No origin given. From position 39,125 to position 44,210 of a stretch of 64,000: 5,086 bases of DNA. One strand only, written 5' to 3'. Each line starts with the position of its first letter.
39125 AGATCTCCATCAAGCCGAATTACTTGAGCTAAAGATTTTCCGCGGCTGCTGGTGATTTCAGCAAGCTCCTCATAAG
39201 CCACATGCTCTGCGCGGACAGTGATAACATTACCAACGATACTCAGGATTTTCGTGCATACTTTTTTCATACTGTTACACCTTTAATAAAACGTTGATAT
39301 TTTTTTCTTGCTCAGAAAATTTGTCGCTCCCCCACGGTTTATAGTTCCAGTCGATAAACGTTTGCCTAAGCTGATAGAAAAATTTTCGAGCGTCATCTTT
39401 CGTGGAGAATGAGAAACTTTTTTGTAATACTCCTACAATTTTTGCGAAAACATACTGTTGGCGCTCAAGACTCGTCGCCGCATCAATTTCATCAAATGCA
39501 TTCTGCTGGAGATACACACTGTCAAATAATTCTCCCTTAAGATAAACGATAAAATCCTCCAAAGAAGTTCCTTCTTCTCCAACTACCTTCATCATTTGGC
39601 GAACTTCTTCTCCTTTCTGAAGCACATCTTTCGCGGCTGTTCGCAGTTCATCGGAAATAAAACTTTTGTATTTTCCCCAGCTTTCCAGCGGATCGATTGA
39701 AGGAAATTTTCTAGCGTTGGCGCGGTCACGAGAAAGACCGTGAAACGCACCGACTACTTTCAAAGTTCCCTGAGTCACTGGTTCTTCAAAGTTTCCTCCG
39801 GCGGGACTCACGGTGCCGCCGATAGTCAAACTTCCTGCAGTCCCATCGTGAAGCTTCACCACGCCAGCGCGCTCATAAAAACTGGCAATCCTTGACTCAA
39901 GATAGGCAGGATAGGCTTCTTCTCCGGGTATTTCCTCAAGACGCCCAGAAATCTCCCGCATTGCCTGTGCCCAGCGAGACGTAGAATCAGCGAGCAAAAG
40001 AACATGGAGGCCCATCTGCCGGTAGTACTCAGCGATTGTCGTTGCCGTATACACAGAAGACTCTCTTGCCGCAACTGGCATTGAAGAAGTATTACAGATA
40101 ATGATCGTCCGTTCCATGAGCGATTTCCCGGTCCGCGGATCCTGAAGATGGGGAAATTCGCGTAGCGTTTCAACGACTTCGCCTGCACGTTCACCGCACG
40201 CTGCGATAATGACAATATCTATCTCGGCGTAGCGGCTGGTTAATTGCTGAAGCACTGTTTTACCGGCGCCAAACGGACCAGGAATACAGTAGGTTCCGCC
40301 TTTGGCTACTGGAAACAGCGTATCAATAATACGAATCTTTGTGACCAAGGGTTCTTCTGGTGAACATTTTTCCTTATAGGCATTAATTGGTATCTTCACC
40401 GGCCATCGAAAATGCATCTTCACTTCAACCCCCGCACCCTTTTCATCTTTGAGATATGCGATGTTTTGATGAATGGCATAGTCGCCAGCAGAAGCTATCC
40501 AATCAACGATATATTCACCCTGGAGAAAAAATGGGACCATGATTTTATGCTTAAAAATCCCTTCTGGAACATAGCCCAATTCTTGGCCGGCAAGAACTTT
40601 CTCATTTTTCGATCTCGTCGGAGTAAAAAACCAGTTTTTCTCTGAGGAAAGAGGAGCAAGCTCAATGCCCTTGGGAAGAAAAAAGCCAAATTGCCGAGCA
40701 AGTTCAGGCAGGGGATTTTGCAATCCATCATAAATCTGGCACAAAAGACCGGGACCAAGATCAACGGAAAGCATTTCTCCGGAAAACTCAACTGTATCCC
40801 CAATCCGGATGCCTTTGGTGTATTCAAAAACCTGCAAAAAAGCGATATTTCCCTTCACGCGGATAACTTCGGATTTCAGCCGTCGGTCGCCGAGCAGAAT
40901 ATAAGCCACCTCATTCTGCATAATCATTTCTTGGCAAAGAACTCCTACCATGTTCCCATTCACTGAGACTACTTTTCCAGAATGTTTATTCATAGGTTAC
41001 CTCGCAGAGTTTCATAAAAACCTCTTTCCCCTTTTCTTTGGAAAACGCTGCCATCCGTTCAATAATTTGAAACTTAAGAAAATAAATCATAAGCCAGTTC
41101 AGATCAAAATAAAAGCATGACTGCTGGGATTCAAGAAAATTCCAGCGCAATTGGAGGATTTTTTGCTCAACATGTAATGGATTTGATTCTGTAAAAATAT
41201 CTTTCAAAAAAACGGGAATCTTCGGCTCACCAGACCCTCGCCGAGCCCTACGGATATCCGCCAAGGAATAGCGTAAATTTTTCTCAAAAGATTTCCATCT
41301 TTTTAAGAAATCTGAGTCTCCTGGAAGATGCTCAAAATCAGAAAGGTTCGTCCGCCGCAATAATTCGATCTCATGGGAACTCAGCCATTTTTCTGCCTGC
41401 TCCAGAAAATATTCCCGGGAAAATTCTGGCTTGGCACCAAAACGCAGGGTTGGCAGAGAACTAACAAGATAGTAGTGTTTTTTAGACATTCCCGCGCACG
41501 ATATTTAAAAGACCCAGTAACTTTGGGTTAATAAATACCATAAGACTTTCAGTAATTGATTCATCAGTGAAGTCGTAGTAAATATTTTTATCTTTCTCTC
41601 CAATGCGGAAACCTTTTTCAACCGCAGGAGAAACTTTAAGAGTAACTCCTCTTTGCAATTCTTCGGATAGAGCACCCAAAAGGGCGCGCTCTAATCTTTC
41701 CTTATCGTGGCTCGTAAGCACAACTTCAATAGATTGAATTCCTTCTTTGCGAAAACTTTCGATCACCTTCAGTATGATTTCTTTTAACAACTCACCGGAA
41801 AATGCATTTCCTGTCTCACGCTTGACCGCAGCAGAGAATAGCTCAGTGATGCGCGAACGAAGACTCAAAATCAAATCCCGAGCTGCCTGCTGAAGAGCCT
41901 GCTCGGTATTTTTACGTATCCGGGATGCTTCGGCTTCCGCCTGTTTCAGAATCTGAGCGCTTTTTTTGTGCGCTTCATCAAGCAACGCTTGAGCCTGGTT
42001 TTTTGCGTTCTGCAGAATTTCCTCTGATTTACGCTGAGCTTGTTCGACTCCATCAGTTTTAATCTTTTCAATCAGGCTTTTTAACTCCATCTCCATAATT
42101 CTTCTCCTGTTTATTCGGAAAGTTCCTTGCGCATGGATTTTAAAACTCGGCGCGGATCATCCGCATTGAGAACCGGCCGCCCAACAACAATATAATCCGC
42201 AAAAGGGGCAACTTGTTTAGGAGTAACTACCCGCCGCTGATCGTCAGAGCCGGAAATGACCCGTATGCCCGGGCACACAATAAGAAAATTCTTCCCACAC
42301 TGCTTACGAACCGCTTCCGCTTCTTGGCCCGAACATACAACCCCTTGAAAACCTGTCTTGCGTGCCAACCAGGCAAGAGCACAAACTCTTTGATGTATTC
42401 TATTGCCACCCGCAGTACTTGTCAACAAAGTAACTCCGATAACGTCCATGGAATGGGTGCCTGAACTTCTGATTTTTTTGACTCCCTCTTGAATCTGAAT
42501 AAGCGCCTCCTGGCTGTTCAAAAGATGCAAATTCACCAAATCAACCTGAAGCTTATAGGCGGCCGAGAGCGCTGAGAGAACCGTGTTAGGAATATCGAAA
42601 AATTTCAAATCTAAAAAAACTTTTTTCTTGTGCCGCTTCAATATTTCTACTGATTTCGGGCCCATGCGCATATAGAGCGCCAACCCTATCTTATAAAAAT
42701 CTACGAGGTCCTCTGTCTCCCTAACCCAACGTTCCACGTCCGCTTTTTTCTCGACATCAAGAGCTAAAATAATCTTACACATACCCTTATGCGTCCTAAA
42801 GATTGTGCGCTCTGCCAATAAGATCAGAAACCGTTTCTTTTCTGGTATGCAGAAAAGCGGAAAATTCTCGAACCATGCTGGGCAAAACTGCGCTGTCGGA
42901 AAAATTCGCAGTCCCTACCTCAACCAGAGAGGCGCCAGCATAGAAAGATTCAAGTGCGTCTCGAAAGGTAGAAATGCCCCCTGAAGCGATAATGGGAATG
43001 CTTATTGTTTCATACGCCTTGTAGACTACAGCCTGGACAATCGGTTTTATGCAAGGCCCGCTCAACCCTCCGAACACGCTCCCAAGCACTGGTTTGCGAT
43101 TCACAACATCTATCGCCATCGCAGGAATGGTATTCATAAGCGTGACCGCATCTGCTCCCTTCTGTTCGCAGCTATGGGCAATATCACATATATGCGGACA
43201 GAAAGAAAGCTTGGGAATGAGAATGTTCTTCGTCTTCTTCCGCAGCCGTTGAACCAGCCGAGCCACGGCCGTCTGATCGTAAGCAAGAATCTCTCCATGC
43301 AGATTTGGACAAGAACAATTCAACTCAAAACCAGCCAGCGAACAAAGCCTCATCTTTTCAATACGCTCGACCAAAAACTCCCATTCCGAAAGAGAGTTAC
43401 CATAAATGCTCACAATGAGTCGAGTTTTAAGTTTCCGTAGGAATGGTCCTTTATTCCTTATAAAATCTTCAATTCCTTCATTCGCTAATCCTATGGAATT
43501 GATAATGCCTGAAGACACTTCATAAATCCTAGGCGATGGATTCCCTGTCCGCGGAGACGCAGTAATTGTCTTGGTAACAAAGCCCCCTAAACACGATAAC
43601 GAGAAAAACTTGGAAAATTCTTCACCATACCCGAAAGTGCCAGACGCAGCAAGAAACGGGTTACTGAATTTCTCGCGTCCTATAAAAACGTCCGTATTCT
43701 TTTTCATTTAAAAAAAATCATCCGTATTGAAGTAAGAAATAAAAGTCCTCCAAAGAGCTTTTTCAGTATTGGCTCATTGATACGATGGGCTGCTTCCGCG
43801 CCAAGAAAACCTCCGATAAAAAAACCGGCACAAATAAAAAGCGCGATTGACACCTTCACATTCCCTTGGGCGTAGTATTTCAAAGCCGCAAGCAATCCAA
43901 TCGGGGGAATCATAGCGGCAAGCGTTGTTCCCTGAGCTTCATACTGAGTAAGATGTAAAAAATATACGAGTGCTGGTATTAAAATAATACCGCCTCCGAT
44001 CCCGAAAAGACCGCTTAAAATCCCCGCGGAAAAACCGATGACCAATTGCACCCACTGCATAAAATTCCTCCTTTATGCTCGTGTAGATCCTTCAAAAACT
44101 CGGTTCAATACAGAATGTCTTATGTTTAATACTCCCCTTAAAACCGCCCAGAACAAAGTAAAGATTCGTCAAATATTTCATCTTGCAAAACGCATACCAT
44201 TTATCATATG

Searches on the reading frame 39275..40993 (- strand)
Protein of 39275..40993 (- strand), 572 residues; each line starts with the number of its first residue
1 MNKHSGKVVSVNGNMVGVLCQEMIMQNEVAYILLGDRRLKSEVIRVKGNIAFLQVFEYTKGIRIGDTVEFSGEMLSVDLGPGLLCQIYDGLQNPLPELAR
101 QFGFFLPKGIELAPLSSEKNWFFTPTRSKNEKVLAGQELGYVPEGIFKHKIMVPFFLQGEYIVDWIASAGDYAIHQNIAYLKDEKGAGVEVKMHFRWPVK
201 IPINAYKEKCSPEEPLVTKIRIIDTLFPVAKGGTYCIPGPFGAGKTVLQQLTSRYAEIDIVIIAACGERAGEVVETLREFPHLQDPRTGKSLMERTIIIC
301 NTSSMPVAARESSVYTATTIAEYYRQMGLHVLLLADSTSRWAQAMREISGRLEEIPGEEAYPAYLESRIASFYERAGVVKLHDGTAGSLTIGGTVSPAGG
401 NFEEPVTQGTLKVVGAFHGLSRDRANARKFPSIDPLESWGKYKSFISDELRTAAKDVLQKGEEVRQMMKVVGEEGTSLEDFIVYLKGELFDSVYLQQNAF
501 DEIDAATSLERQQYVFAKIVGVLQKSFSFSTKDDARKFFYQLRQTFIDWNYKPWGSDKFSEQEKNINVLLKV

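Call 34: search_protein_families(library=pfam, proteins=[window:39275-40993:-], max_evalue=0.001)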
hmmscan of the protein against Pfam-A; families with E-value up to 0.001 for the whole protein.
window:39275-40993:- (572 aa): 4 families
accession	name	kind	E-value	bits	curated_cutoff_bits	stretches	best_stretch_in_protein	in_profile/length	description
PF00006.31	ATP-synt_ab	-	1.9e-66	224.2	29.5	1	220-439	2-212/213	ATP synthase alpha/beta family, nucleotide-binding domain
PF16886.11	ATP-synt_ab_Xtn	-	4.1e-22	78.2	25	1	113-200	2-88/88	ATPsynthase alpha/beta subunit barrel-sandwich domain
PF22919.1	ATP-synt_VA_C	-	1.5e-11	44.7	24.7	1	449-518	14-83/101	C-terminal domain of V and A type ATP synthase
PF02874.29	ATP-synt_ab_N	-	4.3e-07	30.8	20.9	1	8-72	1-69/69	ATP synthase alpha/beta family, beta-barrel domain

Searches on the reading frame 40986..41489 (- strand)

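Call 34: search_protein_families(library=pfam, proteins=[window:40986-41489:-], max_evalue=0.001)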
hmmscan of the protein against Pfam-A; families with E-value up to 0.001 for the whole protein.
window:40986-41489:- (167 aa): 1 family
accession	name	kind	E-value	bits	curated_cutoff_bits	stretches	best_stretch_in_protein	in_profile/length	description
PF10962.13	DUF2764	-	3.8e-14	53.4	24.1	1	99-162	198-264/271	Protein of unknown function (DUF2764)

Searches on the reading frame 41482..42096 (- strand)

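Call 34: search_protein_families(library=pfam, proteins=[window:41482-42096:-], max_evalue=0.001)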
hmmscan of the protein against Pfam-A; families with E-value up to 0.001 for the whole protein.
window:41482-42096:- (204 aa): 2 families
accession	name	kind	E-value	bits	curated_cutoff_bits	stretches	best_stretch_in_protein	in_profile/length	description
PF05103.18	DivIVA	-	1e-05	26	28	1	19-71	71-123/131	DivIVA protein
PF00430.23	ATP-synt_B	-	0.00023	21.7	28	1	15-93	47-129/132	ATP synthase B/B' CF(0)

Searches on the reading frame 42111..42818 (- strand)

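Call 34: search_protein_families(library=pfam, proteins=[window:42111-42818:-], max_evalue=0.001)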
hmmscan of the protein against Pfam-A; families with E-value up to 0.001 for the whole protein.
window:42111-42818:- (235 aa): 1 family
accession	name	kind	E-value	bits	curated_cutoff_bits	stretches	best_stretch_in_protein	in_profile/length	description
PF00215.30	OMPdecase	-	3.9e-44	151.6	27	1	15-228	2-220/221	Orotidine 5'-phosphate decarboxylase / HUMPS family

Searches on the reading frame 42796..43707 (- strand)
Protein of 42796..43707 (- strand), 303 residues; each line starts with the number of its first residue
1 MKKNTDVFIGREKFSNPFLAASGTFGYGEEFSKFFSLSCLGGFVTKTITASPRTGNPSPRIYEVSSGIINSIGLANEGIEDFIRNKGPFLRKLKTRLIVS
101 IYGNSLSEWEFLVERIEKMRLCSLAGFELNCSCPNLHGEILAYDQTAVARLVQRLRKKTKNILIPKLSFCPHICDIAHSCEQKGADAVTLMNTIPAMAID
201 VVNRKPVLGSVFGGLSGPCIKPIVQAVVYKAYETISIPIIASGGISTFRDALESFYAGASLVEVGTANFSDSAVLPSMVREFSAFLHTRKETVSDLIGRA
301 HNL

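Call 34: search_protein_families(library=pfam, proteins=[window:42796-43707:-], max_evalue=0.001)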
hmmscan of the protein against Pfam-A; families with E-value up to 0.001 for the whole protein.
window:42796-43707:- (303 aa): 3 families
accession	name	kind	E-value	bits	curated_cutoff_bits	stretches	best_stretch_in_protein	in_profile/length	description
PF01180.27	DHO_dh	-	1.6e-59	201.9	27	1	11-286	8-291/291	Dihydroorotate dehydrogenase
PF03060.21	NMO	-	2.7e-05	24.2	28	1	209-267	164-224/331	Nitronate monooxygenase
PF00977.27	His_biosynth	-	8.9e-05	22.5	23.6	1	225-283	62-120/228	Histidine biosynthesis protein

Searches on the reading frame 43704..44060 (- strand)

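Call 34: search_protein_families(library=pfam, proteins=[window:43704-44060:-], max_evalue=0.001)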
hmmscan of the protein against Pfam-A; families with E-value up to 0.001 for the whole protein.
window:43704-44060:- (118 aa): 1 family
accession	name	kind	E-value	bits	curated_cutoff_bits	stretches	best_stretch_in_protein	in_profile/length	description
PF01925.25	TauE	-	9.2e-25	88.1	32.6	1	3-114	127-237/237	Sulfite exporter TauE/SafE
